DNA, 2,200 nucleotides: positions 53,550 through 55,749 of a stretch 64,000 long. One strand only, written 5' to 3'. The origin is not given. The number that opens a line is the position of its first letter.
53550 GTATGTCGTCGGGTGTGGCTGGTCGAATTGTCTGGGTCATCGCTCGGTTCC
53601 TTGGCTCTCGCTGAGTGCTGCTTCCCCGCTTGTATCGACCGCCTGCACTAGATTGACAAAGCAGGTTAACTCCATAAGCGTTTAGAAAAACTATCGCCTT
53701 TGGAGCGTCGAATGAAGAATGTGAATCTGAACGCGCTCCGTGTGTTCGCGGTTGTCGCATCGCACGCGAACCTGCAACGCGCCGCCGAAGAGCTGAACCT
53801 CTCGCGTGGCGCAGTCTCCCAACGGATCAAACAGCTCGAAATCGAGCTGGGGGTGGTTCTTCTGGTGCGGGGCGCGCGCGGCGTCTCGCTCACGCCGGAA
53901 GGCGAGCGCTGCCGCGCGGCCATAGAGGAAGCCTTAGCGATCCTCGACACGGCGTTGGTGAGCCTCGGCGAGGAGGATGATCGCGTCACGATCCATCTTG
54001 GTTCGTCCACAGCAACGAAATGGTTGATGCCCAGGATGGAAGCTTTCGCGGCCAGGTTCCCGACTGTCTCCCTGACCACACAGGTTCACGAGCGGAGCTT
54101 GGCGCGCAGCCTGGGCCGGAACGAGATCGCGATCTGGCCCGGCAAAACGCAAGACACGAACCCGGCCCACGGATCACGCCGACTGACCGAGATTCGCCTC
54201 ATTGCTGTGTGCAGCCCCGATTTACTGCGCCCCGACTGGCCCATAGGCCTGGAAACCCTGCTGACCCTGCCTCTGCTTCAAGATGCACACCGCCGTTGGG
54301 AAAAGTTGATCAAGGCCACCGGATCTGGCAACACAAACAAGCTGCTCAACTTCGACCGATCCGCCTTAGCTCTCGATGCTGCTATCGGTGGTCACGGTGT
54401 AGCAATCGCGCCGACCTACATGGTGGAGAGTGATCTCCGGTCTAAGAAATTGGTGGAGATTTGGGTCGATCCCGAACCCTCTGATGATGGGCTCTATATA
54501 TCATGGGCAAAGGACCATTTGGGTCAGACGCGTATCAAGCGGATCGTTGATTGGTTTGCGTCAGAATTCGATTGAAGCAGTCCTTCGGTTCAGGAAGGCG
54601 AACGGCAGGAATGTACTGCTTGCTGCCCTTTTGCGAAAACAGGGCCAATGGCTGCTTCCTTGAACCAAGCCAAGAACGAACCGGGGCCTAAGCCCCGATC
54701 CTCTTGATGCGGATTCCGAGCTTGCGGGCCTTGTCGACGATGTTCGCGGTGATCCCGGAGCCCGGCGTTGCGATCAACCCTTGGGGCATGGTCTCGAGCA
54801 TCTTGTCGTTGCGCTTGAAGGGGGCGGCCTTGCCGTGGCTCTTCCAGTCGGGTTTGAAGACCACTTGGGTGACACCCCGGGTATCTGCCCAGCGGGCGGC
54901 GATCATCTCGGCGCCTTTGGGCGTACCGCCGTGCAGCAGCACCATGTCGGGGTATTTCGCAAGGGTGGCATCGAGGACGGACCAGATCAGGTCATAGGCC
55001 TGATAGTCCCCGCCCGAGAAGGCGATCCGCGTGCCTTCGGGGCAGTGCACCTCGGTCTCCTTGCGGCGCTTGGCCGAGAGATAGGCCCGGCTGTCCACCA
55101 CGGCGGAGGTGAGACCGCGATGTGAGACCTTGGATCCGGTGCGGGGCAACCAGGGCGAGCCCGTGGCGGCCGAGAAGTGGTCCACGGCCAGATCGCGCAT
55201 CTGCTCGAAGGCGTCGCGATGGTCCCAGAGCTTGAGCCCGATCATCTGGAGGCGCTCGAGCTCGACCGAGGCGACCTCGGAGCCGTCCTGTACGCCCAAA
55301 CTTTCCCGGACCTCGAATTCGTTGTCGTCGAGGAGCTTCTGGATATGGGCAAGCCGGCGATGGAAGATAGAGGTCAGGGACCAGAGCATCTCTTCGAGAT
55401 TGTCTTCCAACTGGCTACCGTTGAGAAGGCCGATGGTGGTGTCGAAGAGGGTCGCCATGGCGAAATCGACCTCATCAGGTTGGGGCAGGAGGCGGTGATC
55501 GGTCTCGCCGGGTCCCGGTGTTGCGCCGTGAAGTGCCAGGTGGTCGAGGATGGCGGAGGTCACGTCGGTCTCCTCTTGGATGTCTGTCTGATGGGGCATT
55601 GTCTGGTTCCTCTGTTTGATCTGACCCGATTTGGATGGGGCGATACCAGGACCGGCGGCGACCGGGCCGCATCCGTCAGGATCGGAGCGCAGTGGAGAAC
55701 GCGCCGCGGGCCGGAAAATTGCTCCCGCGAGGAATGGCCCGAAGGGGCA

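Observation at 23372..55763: Hairpin element with a covarying stem present three times in the leaders of DUF736 (x2) and DUF2493 genes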

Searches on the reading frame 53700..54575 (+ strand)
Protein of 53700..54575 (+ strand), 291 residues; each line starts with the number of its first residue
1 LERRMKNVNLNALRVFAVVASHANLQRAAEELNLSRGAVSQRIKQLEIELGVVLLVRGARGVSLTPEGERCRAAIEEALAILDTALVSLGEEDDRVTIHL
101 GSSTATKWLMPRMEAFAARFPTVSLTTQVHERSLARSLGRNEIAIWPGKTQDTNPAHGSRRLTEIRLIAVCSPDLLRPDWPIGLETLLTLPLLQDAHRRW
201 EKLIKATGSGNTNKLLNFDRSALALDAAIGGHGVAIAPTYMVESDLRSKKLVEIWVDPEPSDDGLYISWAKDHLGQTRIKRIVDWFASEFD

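Call 19: search_protein_families(library=pfam, proteins=[window:53700-54575:+])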
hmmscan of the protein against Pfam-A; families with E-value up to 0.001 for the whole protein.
window:53700-54575:+ (291 aa): 2 families
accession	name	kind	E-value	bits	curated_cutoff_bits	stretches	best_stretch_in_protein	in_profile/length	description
PF03466.25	LysR_substrate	-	7.1e-24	84.8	28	1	91-290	3-208/209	LysR substrate binding domain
PF00126.33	HTH_1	-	3e-20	72.3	26.6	1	10-69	1-60/60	Bacterial regulatory helix-turn-helix protein, lysR family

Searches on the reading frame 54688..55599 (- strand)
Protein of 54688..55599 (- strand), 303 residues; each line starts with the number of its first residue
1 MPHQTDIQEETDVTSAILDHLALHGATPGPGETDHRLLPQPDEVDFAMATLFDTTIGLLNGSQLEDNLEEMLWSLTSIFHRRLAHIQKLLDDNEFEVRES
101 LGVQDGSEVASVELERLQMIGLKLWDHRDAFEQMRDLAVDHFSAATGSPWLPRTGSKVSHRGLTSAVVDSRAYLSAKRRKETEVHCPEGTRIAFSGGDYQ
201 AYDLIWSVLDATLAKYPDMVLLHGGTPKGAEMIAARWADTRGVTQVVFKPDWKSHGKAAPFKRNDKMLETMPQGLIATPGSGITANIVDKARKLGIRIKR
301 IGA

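Call 19: search_protein_families(library=pfam, proteins=[window:54688-55599:-])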
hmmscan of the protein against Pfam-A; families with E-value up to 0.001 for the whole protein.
window:54688-55599:- (303 aa): 1 family
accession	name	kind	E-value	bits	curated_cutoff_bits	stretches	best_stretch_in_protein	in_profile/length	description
PF10686.14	YAcAr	-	5e-26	90.7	28.2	1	190-255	1-66/66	YspA, cpYpsA-related SLOG family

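Call 64: search_protein_families(library=ncbifam, max_evalue=0.001, proteins=[window:54688-55599:-])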
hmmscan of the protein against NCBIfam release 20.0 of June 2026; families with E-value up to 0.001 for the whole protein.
window:54688-55599:- (303 aa): 0 families
